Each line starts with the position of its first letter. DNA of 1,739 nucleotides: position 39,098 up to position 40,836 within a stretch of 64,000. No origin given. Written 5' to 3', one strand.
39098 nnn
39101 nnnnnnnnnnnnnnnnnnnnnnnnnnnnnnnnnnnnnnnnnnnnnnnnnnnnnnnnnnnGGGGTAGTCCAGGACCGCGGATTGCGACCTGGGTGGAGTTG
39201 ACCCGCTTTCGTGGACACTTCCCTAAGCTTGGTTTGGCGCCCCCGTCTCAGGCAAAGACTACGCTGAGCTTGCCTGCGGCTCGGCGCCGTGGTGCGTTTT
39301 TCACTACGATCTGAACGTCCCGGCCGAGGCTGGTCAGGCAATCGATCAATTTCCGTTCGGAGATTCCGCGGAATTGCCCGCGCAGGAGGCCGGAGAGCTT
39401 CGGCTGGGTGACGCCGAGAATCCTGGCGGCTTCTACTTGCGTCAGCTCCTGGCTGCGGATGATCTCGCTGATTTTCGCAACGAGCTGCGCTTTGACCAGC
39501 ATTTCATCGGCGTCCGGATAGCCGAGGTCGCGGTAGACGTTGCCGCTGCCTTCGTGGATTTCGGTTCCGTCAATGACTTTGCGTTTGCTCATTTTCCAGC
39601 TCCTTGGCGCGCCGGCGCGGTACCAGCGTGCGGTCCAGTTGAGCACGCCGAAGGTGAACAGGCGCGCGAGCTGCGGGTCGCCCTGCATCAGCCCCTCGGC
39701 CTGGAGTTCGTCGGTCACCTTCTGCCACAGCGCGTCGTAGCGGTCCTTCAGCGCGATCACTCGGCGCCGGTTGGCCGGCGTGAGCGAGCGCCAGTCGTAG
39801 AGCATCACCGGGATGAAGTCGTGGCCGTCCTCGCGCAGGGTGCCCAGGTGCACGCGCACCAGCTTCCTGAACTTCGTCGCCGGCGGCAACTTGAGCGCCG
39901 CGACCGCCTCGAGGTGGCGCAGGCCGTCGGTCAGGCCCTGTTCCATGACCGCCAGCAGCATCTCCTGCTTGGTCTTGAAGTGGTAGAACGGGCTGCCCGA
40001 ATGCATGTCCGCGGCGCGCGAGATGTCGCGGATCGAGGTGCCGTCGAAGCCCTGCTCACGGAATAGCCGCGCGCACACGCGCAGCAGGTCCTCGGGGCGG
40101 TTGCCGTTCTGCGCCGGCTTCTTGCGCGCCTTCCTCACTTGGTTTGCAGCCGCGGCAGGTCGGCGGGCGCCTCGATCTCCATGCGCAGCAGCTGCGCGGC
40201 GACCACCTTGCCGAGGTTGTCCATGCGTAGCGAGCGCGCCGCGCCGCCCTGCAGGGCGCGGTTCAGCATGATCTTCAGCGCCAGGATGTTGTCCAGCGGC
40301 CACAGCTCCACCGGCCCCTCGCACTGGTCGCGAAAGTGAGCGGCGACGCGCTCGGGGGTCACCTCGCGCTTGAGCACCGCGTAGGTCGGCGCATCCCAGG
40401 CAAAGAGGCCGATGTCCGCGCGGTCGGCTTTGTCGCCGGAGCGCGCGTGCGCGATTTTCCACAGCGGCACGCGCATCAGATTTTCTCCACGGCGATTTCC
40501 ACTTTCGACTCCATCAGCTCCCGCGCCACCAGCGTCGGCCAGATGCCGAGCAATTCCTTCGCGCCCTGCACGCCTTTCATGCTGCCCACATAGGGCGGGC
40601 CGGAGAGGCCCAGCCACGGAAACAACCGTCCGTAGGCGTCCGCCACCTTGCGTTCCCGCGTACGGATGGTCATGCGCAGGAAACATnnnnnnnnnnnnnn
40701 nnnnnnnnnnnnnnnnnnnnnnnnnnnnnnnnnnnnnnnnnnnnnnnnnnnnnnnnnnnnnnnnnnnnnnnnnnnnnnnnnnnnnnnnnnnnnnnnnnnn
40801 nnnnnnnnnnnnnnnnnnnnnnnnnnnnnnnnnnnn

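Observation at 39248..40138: TetR regulator ORF with no stop codon reads in frame into an orphan HigA2-like XRE gene that has its own RBS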

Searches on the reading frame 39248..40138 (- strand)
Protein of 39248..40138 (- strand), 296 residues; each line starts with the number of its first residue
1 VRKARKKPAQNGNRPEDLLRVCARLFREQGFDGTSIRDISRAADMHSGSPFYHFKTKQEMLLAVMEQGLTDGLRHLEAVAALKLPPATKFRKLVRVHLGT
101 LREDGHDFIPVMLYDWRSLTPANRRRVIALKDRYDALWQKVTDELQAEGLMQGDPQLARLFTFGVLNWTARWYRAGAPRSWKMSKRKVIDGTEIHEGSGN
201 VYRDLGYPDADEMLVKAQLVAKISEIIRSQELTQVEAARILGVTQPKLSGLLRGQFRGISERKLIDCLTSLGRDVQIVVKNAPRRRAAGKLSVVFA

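Call 3: search_protein_families(library=pfam, proteins=[window:39248-40138:-], max_evalue=0.01)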
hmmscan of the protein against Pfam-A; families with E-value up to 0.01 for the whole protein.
window:39248-40138:- (296 aa): 4 families
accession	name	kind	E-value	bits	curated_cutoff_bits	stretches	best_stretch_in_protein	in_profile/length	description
PF13744.12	HTH_37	-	6.2e-27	93.7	27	1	201-280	1-80/80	Helix-turn-helix domain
PF17932.6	TetR_C_24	-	1.7e-19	70.6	26.4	1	84-176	2-94/114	Tetracyclin repressor-like, C-terminal domain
PF00440.29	TetR_N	-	1.7e-11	44.2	24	1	19-64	2-47/47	Bacterial regulatory proteins, tetR family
PF01381.28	HTH_3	-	0.0036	17.8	23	1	226-275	4-52/55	Helix-turn-helix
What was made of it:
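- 39248..40138 (-): Fused 296-aa ORF (tetR' :: toxin-tail linker :: XRE). Contains TetR_N, a truncated TetR_C_24 and HTH_37 (call 3).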

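Call 5: find_homologous_proteins(query=window:39248-40138:-, max_evalue=0.00001)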
Query window:39248-40138:- (296 aa): 1078 proteins with E <= 0.00001 among 3443 candidates; the best 120 are listed.
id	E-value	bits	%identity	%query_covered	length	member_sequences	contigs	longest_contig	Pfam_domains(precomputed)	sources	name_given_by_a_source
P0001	1.4e-102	361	88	61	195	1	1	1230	PF00440.30,PF17932.7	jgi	jgi:TetR/AcrR family transcriptional regulator, cholesterol catabolism regulator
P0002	1.8e-102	361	88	61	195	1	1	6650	PF00440.30,PF17932.7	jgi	jgi:TetR/AcrR family transcriptional regulator, cholesterol catabolism regulator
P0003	5.3e-102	359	89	61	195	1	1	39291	PF00440.30,PF17932.7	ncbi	-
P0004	5.6e-102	359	89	61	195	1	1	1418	PF00440.30,PF17932.7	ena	-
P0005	5.8e-102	359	89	61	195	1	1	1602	PF00440.30,PF17932.7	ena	-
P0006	3.4e-100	353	87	61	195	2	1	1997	PF00440.30,PF17932.7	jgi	-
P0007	4.4e-100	353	86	61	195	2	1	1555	PF00440.30,PF17932.7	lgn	-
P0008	4.9e-100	353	86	61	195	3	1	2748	PF00440.30,PF17932.7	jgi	-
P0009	8.6e-100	352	86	61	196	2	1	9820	PF00440.30,PF17932.7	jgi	jgi:TetR/AcrR family transcriptional regulator, cholesterol catabolism regulator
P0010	1.1e-99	351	87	61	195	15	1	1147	PF00440.30,PF17932.7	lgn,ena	-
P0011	1.4e-99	351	87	61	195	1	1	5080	PF00440.30,PF17932.7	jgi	jgi:TetR/AcrR family transcriptional regulator, cholesterol catabolism regulator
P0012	3.5e-99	350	87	61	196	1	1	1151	PF00440.30,PF17932.7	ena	-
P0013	1.1e-98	348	86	61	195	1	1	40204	PF00440.30,PF17932.7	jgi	jgi:TetR/AcrR family transcriptional regulator, cholesterol catabolism regulator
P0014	1.5e-98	348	87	60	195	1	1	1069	PF00440.30,PF17932.7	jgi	jgi:AcrR family transcriptional regulator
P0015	2.5e-98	347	84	61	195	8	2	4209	PF00440.30,PF17932.7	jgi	-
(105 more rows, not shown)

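Call 8: find_encoding_contigs(protein=P0003, flank=6000, max_places=3)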
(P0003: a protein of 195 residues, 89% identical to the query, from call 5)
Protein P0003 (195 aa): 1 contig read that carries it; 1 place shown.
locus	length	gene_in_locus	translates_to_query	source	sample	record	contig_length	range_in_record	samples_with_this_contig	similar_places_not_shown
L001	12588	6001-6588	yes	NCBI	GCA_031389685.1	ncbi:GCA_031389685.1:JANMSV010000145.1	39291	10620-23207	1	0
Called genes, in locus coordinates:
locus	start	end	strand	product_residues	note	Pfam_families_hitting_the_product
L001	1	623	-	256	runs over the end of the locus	PF00005:ABC_tran, PF13304:AAA_21 (faint), PF12399:BCA_ABC_TP_C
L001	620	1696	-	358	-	PF02653:BPD_transp_2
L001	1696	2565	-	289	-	PF02653:BPD_transp_2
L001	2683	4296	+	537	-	PF18158:AidB_N, PF02770:Acyl-CoA_dh_M, PF00441:Acyl-CoA_dh_1, PF08028:Acyl-CoA_dh_2, PF22924:ACOX_C_alpha1 (weak)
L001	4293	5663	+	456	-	PF07287:AtuA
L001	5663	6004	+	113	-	PF23544:AtuA_ferredoxin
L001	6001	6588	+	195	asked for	PF00440:TetR_N, PF17932:TetR_C_24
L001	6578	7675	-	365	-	PF02771:Acyl-CoA_dh_N, PF02770:Acyl-CoA_dh_M, PF00441:Acyl-CoA_dh_1, PF08028:Acyl-CoA_dh_2 (weak)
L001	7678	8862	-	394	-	PF02771:Acyl-CoA_dh_N, PF02770:Acyl-CoA_dh_M, PF00441:Acyl-CoA_dh_1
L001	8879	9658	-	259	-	PF00106:adh_short, PF08659:KR, PF23441:SDR, PF13561:adh_short_C2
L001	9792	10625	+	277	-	PF09339:HTH_IclR, PF01614:IclR_C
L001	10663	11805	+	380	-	PF02515:CoA_transf_3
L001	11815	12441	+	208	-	PF01865:PhoU_div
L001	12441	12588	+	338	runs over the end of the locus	PF01384:PHO4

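Call 44: search_solved_structures(query=P0003, max_evalue=0.00001, show_alignments=1)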
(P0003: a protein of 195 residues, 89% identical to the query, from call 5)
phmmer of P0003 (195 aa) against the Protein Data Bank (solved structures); distinct sequences matched with E-value up to 0.00001: 53.
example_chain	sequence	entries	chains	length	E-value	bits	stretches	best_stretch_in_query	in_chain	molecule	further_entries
4mxm_A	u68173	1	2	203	1.4e-37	132.2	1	14-194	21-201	Transcriptional regulator I2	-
4mo7_A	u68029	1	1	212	1.6e-37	132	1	14-194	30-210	Transcriptional regulator I2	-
3vpr_A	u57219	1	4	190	1.4e-22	83.3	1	15-194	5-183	Transcriptional regulator, TetR family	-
3dcf_A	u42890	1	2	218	6.5e-20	74.6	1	8-193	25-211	transcriptional regulator of the TetR/AcrR family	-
2ibd_A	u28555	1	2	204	4.5e-18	68.6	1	12-193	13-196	Possible transcriptional regulator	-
4w1u_A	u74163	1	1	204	1.3e-14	57.3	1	10-190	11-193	HTH-type transcriptional repressor KstR2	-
4w97_A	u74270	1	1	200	1.3e-14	57.3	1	11-190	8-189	HTH-type transcriptional repressor KstR2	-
5k7f_A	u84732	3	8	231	3.6e-14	55.9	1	10-189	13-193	Transcriptional regulator, TetR family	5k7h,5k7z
9b7y_A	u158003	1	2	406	5.2e-14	55.3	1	13-163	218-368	Transcriptional repressor Mce3R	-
4g12_A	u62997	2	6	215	4e-13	52.4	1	11-181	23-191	Probable transcriptional regulatory protein (Probably TETR-FAMILY)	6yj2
6yl2_B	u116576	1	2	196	7.8e-13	51.5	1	12-181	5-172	Probable transcriptional regulatory protein (Probably TetR-family)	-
2iai_A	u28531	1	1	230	2.7e-12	49.7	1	15-180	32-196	Putative transcriptional regulator SCO3833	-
3ccy_A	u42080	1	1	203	8.3e-12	48.1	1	11-190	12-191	Putative TetR-family transcriptional regulator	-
1rkt_A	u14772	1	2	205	4.6e-11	45.7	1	10-157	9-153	protein yfiR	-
7eqe_A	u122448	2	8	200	1.9e-09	40.5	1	9-83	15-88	TetR/AcrR family transcriptional regulator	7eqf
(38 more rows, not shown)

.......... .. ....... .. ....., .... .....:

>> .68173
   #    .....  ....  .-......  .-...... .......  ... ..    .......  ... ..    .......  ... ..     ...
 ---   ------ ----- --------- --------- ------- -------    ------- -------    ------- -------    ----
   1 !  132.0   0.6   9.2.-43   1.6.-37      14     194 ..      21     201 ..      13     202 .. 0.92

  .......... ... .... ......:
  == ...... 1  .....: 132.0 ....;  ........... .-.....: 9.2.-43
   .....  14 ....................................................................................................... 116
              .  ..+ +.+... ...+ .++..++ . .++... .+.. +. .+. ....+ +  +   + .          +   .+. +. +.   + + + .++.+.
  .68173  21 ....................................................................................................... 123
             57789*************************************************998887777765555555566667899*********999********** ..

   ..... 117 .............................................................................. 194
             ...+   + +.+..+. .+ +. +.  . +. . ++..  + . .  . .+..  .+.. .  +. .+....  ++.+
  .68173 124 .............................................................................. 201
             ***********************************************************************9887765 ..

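Call 57: predict_structure(alignment_id=A3)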
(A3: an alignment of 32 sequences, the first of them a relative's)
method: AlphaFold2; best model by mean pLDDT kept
length: 195 residues; sequences in the alignment: 32
mean_pLDDT: 83.3   pTM: 0.78
mean pLDDT of the five models: 83.3, 80.8, 80.5, 79.1, 79.0
residues with pLDDT >= 90: 69; 70-90: 103; 50-70: 10; < 50: 13
segments of 3 or more residues with pLDDT < 50: 1-13
pLDDT, mean of each block of 10 residues (from residue 1): 40 74 87 87 77 82 90 92 95 93 79 73 89 91 92 87 88 74 93 84
secondary structure, 60 per line:
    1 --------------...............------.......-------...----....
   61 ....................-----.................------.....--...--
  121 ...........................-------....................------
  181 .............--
elements in order: H15-29 H36-42 H57-80 H86-102 H109-113 H121-147 H155-174 H181-193
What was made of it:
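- On TetR-family repressor (functional, dimeric): These form helix 181-193 in the AF2 model of P0003 (call 57).
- The AF2 model of intact P0003 has helices at 155-174 and 181-193 (call 57).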

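Call 58: predict_structure(alignment_id=A5)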
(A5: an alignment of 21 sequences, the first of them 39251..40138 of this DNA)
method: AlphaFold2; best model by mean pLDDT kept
length: 296 residues; sequences in the alignment: 21
mean_pLDDT: 58.5   pTM: 0.50
mean pLDDT of the five models: 58.5, 58.1, 57.3, 56.4, 55.2
residues with pLDDT >= 90: 3; 70-90: 103; 50-70: 89; < 50: 101
segments of 3 or more residues with pLDDT < 50: 1-10, 152-212, 254-259, 273-296
pLDDT, mean of each block of 10 residues (from residue 1): 43 72 77 80 72 78 82 83 82 71 55 62 79 77 72 47 37 28 31 29 34 54 63 62 60 51 56 41 34 33
secondary structure, 60 per line:
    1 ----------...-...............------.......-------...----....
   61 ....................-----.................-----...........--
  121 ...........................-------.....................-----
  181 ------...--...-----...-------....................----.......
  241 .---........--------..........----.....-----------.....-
elements in order: H15-29 H36-42 H57-80 H86-102 H108-118 H121-147 H155-175 E187-189 E192-194 H210-229 H234-241 H245-252 H261-270 E275-279 E291-295

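Call 59: search_protein_representatives(protein=window:39251-40138:-)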
Query: 296 residues. Proteins with E-value up to 0.001 (for the whole library): 16657; up to 1e-10: 3451; up to 1e-30: 46. The best 150 are listed.
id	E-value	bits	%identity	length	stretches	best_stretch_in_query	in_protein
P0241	4.2e-58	213.4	70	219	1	3-141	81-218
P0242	1.6e-56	208.1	56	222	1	10-177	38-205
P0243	3.0e-51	190.9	53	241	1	10-178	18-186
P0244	3.2e-51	190.8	86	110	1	1-106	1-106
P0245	1.1e-49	185.7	51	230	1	9-180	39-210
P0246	6.3e-49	183.3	64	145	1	3-138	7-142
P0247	3.2e-47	177.7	60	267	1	7-154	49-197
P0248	7.4e-47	176.5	64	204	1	45-169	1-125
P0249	2.0e-45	171.8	54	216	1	10-156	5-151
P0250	3.2e-44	167.8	72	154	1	45-149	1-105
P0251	5.0e-44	167.2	34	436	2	3-177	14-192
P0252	1.0e-43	166.2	48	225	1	10-180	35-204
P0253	4.4e-43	164.1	46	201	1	2-180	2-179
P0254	1.1e-42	162.7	51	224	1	11-175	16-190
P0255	1.9e-42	162.0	33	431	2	14-174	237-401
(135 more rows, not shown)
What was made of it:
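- Closest known: Natural two-HTH single-chain TetR proteins. Different: The 400-630-aa two-stretch hits in call 59 look like this kind.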

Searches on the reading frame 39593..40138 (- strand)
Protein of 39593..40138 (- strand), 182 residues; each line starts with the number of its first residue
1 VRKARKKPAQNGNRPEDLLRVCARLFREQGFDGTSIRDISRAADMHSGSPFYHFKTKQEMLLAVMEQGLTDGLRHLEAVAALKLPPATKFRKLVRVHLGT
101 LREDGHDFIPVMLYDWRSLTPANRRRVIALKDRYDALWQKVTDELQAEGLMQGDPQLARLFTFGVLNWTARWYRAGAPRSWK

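Call 3: search_protein_families(library=pfam, proteins=[window:39593-40138:-], max_evalue=0.01)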
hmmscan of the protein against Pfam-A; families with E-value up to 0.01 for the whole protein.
window:39593-40138:- (182 aa): 2 families
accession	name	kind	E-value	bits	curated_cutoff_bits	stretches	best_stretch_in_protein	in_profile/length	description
PF17932.6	TetR_C_24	-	8.1e-20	71.6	26.4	1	84-176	2-94/114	Tetracyclin repressor-like, C-terminal domain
PF00440.29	TetR_N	-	8.8e-12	45.1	24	1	19-64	2-47/47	Bacterial regulatory proteins, tetR family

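Call 20: find_related_loci(query=window:39593-40138:-, collection=genome_contigs, flank=4000)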
Query window:39593-40138:- (182 aa) in genome_contigs; peptide patterns used: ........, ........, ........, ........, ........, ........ (x = any residue, [..] = any of these).
129 stretches matched a pattern; 89 encode a relative of the query (tblastn E <= 1e-3); the best 80 are kept; 80 distinct loci.
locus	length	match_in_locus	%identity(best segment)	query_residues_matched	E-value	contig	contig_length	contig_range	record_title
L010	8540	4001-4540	87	1-180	1e-103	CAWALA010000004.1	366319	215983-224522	MAG: uncultured beta proteobacterium isolate MFD02242.bin.2.37 genome assembly, contig: contig_22688, whole genome shotg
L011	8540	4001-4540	85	1-180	1e-101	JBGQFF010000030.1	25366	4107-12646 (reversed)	MAG: Gammaproteobacteria bacterium isolate OBJ2_061818_090_6 k141_71639_length_25366_cov_24.7833, whole genome shotgun s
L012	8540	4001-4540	84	1-180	2e-101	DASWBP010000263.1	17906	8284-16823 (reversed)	MAG TPA_asm: Burkholderiales bacterium isolate SMAG_U2685 k141_950743, whole genome shotgun sequence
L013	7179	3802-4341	84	1-180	2e-101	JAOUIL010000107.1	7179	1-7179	MAG: Betaproteobacteria bacterium isolate 4_1_Oct_SF_Bin27 4_1_Oct_SF_Bin27_scaffold_4258_c1, whole genome shotgun seque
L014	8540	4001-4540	83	1-180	3e-101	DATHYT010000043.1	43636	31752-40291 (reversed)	MAG TPA_asm: Burkholderiales bacterium isolate SMAG_U16218 k141_347975, whole genome shotgun sequence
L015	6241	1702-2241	83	1-180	3e-101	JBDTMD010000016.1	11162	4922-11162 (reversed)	MAG: Burkholderiales bacterium isolate cluster3_bin.118 NODE_25989_length_11162_cov_4.778608, whole genome shotgun seque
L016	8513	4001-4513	88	10-180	2e-100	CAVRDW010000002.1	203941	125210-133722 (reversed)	MAG: uncultured beta proteobacterium isolate MFD10007.bin.2.212 genome assembly, contig: contig_34161, whole genome shot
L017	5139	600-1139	83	1-180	2e-100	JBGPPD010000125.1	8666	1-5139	MAG: Gammaproteobacteria bacterium isolate OBJ2_061818_050_22 k141_246660_length_8666_cov_56.4728, whole genome shotgun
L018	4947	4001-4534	84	3-180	1e-99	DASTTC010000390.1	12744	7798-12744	MAG TPA_asm: Burkholderiales bacterium isolate SMAG_U2296 k141_709642, whole genome shotgun sequence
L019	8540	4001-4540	88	1-180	5e-99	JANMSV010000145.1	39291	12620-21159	MAG: Betaproteobacteria bacterium isolate SOY_29_metabat_341 SOY_29_k141_2740166, whole genome shotgun sequence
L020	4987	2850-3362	86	10-180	2e-98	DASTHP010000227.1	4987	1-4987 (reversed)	MAG TPA_asm: Burkholderiales bacterium isolate SMAG_U682 k141_174314, whole genome shotgun sequence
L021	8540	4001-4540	82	1-180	7e-98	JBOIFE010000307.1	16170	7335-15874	MAG: Burkholderiales bacterium isolate TC-S_metabat2.bin.407_sub k127_3208010, whole genome shotgun sequence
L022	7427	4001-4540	81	1-180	4e-96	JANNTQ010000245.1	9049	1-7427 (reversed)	MAG: Betaproteobacteria bacterium isolate SOY_30_metabat_87 SOY_30_k141_1257647, whole genome shotgun sequence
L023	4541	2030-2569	78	1-180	8e-93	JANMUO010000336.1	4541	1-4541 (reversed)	MAG: Betaproteobacteria bacterium isolate SOY_1_B_metabat.29 SOY_1_B_k141_537739, whole genome shotgun sequence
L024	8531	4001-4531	70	1-177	2e-84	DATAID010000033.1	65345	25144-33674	MAG TPA_asm: Burkholderiales bacterium isolate SMAG_U6874 k141_649369, whole genome shotgun sequence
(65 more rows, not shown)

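Call 69: search_protein_families(library=pfam, proteins=[L011:4744-5913:-, L014:4710-5537:-, L014:5745-6386:-], max_evalue=0.00001)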
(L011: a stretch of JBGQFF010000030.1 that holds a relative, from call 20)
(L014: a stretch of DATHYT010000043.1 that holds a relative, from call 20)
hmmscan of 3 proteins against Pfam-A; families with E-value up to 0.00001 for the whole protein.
L011:4744-5913:- (389 aa): 2 families
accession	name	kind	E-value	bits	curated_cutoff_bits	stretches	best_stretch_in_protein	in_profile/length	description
PF00211.25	Guanylate_cyc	-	4.5e-24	85.5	21.9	1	87-258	6-173/183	Adenylate and Guanylate cyclase catalytic domain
PF07238.19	PilZ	-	9.6e-07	29.5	22.5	1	282-385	2-100/102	PilZ domain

L014:4710-5537:- (275 aa): 1 family
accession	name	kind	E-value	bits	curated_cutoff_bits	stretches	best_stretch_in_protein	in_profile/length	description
PF06629.18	MipA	-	1.5e-33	117.2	24.2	1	50-275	1-221/221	MltA-interacting protein MipA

L014:5745-6386:- (213 aa): 1 family
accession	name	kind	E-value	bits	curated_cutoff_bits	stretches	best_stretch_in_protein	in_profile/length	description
PF13460.12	NAD_binding_10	-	3.1e-06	27.6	27.2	1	10-123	1-111/184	NAD(P)H-binding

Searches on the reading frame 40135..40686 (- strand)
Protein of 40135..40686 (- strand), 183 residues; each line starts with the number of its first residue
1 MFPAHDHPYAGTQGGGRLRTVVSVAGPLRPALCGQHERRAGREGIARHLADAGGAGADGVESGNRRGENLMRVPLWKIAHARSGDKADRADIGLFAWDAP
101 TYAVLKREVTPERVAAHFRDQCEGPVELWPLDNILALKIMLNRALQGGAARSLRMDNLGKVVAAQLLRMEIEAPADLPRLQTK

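Call 3: search_protein_families(library=pfam, proteins=[window:40135-40686:-], max_evalue=0.01)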
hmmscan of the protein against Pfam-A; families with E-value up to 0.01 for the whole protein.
window:40135-40686:- (183 aa): 1 family
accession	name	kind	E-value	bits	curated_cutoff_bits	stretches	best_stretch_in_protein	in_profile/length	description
PF23544.1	AtuA_ferredoxin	-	7.7e-22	78.2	27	1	73-172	1-113/113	AtuA ferredoxin-like domain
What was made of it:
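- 40135..40476 (-): AtuA_ferredoxin-domain gene, intact, stop overlapping the tetR' GTG. PF23544 (call 3).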
